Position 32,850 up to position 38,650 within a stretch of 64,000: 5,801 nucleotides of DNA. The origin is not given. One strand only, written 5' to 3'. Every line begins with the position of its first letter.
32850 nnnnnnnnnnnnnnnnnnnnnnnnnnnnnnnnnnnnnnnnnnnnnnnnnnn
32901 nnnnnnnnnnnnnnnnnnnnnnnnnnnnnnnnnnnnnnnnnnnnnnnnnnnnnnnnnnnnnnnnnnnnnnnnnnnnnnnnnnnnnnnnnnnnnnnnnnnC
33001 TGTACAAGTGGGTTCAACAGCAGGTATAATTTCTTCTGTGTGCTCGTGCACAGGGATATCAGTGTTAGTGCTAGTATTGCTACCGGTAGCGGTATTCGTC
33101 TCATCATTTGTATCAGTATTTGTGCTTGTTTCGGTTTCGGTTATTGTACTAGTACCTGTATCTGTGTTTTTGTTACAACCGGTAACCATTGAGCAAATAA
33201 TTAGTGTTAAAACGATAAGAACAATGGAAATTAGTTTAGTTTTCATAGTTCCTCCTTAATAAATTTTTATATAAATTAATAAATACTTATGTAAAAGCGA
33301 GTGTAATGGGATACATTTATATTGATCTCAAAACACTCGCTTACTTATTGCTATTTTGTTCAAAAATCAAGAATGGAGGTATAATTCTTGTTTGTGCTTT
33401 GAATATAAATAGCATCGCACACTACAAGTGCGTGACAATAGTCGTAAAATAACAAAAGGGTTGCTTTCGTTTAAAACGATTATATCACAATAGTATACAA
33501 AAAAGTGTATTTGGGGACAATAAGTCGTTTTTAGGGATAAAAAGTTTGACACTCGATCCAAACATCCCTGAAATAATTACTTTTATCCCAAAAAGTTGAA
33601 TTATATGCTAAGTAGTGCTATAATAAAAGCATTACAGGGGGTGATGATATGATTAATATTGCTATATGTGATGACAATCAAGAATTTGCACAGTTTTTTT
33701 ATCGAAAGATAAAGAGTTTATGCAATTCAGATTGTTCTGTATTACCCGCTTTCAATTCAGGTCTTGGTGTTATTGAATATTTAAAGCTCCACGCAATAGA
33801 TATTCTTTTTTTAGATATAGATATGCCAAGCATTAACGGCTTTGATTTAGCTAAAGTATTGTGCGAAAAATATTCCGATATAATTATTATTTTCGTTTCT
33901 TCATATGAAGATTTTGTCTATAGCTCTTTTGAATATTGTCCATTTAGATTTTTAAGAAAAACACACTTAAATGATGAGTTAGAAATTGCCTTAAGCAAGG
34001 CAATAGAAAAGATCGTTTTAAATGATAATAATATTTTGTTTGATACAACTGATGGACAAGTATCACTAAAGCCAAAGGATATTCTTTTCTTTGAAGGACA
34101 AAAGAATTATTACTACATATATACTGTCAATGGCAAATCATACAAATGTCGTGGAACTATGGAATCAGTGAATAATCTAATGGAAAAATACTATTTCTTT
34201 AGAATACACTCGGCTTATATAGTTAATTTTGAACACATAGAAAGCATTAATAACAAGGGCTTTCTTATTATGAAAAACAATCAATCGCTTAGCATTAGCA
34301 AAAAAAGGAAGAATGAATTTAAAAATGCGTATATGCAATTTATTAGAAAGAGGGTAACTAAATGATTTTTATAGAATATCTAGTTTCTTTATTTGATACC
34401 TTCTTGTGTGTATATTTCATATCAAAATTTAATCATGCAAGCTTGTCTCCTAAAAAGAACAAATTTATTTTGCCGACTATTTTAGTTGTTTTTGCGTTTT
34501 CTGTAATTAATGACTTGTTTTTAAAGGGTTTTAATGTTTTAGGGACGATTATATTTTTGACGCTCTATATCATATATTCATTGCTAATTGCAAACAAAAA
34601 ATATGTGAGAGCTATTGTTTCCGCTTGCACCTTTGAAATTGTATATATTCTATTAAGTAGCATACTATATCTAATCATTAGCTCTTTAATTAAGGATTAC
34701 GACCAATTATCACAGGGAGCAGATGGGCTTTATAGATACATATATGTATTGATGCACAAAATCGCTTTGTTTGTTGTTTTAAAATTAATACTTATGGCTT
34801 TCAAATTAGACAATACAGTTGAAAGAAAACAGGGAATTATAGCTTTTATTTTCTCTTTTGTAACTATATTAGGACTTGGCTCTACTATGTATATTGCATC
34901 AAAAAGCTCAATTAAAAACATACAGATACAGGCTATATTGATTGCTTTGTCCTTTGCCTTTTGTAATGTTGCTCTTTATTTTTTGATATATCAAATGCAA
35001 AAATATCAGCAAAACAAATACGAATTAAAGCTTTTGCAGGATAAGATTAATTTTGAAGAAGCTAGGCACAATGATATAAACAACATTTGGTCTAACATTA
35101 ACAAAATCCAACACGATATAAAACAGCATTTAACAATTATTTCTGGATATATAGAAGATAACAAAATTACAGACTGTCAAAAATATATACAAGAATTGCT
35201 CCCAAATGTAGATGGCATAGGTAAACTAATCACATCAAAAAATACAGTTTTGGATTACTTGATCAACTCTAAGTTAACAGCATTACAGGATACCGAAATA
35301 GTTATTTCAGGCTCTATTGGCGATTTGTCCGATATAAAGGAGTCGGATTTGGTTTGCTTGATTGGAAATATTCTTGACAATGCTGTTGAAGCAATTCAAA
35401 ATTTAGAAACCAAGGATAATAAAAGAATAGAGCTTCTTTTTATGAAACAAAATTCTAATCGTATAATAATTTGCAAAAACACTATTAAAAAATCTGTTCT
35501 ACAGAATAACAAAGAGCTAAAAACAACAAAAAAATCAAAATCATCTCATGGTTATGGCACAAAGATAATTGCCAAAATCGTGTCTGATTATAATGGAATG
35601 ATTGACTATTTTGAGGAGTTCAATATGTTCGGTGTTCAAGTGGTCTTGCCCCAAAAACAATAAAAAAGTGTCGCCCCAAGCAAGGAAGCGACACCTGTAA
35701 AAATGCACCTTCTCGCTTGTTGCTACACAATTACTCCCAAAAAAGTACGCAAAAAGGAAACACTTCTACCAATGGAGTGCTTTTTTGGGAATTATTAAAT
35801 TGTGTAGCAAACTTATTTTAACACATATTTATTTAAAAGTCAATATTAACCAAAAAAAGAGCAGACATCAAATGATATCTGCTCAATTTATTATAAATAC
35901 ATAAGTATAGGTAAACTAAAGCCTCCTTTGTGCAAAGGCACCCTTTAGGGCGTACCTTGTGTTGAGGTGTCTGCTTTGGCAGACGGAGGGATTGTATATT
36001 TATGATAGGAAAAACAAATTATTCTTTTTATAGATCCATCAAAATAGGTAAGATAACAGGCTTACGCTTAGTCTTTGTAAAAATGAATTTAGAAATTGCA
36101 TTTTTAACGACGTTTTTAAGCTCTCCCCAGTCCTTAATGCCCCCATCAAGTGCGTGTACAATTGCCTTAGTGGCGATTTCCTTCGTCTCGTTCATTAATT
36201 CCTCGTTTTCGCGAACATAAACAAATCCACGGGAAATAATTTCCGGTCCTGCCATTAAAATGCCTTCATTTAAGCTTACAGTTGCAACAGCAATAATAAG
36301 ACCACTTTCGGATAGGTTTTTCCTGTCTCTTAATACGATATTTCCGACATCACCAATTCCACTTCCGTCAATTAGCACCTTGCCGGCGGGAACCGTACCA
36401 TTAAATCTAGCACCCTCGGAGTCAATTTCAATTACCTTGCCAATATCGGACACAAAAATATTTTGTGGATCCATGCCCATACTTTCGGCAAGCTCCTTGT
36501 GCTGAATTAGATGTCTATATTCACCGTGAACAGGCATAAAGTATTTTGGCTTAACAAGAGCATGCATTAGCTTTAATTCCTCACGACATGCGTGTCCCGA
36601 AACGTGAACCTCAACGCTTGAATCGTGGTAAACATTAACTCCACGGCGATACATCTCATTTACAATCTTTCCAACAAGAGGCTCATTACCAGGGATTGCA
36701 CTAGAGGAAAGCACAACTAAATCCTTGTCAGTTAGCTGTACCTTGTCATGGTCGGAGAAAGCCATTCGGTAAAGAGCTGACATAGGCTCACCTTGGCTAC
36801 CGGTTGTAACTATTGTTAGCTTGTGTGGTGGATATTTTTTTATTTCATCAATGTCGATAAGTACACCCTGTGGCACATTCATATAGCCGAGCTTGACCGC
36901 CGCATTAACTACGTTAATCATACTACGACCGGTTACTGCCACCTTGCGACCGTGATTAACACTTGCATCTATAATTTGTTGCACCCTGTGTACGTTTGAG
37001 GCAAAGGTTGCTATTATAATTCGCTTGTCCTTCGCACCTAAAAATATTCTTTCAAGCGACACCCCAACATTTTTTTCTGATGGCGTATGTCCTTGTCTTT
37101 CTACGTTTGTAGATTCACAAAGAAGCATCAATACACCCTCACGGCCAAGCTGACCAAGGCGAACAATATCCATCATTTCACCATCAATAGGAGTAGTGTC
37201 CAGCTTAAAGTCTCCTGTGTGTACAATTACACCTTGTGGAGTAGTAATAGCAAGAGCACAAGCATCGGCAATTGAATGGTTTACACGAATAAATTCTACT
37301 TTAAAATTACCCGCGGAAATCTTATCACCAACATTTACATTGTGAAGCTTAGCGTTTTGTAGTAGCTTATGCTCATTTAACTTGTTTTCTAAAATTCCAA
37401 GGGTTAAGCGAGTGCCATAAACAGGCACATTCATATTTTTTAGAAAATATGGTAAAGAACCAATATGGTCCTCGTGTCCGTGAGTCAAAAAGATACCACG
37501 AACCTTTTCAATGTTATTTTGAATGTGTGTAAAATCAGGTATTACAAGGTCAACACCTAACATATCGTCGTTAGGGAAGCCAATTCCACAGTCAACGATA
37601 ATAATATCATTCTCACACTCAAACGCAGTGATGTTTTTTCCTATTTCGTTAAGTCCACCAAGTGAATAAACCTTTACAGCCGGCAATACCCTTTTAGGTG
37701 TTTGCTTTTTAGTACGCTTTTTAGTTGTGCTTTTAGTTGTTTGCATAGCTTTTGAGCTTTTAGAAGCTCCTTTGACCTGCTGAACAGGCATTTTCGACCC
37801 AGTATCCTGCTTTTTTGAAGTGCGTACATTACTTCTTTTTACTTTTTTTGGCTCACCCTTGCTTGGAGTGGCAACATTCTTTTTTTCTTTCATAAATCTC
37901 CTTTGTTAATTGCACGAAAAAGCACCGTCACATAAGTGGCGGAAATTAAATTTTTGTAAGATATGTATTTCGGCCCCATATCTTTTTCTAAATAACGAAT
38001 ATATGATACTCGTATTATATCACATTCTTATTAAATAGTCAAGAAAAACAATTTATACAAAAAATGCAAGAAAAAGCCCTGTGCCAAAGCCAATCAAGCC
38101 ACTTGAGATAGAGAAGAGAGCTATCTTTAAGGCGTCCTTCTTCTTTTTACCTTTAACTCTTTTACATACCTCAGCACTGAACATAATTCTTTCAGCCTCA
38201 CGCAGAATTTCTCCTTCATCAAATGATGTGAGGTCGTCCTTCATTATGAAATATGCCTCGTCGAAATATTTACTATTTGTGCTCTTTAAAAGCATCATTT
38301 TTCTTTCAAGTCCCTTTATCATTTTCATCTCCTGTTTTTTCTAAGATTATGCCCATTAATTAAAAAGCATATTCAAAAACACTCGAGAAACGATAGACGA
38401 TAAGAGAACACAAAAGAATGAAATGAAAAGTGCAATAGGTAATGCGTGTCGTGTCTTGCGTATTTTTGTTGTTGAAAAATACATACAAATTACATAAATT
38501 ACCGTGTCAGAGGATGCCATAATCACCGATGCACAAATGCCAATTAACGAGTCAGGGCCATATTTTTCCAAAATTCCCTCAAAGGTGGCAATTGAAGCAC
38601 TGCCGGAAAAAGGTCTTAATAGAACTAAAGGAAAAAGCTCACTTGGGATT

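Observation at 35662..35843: A stand-alone minus-strand transcription unit with no ORF is a candidate novel ~150-nt sRNA next to the LytTR system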

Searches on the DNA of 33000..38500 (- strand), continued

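Call 67: search_with_rna_model(model_id=R1, source=L019, max_evalue=10, show_alignments=2, filters=off)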
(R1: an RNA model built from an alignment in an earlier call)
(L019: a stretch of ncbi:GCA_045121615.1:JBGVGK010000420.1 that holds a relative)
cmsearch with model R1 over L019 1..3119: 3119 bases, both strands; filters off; matches with E-value up to 10: 28.
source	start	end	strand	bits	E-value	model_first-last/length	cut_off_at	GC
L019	7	108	-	23.6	7.6e-05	3-99/164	no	0.32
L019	5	124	+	12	0.027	1-164/164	no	0.32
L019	1837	1903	-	11.1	0.042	1-164/164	no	0.25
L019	2824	2869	-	8.6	0.15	1-164/164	no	0.39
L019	302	375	-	7.3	0.3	11-91/164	no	0.27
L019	2488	2559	-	6.1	0.52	1-164/164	no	0.38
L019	1284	1382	-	5.5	0.73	1-164/164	no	0.31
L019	2529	2557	+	5.2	0.85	3-99/164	no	0.14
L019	2138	2195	-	5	0.94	1-164/164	no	0.24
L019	942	997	+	5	0.95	1-164/164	no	0.23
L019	2733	2873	+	3.8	1.7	1-164/164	no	0.46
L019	1534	1595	+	3.7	1.8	18-86/164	no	0.24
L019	3023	3089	+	3.5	2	11-91/164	no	0.3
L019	1848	1919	+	3.2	2.3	1-164/164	no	0.28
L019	2351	2425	+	2.5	3.4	1-164/164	no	0.29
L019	2391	2434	-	2.1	4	1-164/164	no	0.32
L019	1461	1530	-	2.1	4.1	1-164/164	no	0.23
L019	486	537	+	2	4.2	1-164/164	no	0.19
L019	1921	1941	-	1.8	4.6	128-148/164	no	0.38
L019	161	191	-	1.8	4.8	34-69/164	no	0.16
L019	366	433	+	1.7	4.9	19-86/164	no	0.28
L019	549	646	+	1.5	5.5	1-164/164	no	0.37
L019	1538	1595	-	1.5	5.5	16-86/164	no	0.26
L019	672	695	+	1.1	6.7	1-164/164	no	0.25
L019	2072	2170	+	0.9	7.3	1-164/164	no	0.33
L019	1722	1779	-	0.7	8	9-93/164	no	0.28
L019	1279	1361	+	0.7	8.2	1-164/164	no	0.3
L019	1646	1682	+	0.4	9.4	1-164/164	no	0.27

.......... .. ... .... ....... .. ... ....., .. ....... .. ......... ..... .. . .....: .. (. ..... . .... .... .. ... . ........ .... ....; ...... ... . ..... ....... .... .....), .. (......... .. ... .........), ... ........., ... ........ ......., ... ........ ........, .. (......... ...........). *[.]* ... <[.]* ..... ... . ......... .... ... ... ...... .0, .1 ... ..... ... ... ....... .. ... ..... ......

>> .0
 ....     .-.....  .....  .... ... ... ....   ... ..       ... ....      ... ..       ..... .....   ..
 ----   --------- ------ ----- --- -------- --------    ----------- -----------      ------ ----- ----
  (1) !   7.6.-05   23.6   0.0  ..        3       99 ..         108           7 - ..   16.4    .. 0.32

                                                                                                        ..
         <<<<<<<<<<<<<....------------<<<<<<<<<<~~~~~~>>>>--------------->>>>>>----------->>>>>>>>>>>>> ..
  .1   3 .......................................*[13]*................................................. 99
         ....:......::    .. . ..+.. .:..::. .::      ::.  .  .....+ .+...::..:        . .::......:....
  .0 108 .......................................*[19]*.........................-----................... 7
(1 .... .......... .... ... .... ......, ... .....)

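Call 75: search_rna_families(sources=[L019, L020, L025, L023], threshold=gathering)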
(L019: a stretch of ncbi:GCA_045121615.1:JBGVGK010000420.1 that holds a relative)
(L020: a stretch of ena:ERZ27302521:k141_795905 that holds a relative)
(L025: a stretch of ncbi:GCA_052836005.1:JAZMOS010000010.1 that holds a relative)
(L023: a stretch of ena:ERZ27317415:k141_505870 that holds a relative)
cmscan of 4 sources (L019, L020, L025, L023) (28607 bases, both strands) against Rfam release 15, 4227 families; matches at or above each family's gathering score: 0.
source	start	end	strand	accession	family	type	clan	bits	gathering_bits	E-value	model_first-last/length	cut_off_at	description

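Call 78: search_with_rna_model(model_id=R1, sources=[window, L025, L026, L019], max_evalue=0.0001, make_alignment=true)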
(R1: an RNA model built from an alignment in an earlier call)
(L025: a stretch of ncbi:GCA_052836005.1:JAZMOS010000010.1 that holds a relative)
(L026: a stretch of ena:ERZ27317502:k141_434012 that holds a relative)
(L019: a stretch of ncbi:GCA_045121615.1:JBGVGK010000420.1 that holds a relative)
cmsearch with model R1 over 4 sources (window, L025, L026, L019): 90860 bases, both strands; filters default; matches with E-value up to 0.0001: 5.
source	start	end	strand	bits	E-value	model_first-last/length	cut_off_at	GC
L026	6942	7106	+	202.2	1.5e-42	1-164/164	no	0.39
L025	6956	7124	+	189.1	1.1e-39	1-164/164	no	0.42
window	35655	35812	-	182.4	3.5e-38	1-164/164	no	0.39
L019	1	110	-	33.7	1.4e-05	1-105/164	3'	0.33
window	35718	35837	+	31.3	4.7e-05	1-164/164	no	0.29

Alignment A3: 5 matches aligned to the model, 207 columns, each read 5' to 3' on its own strand. Consensus structure (alignment columns), stored with it:
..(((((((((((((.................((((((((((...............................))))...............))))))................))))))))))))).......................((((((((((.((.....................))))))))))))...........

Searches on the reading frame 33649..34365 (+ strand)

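Call 9: search_protein_families(library=pfam, proteins=[window:33649-34365:+])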
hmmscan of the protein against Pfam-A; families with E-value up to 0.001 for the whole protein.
window:33649-34365:+ (238 aa): 2 families
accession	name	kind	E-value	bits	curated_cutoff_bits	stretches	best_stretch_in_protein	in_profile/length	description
PF04397.21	LytTR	-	2.1e-20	73.2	22.6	1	138-228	4-97/98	LytTr DNA-binding domain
PF00072.30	Response_reg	-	1.1e-12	48.5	30.2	1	4-109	1-104/111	Response regulator receiver domain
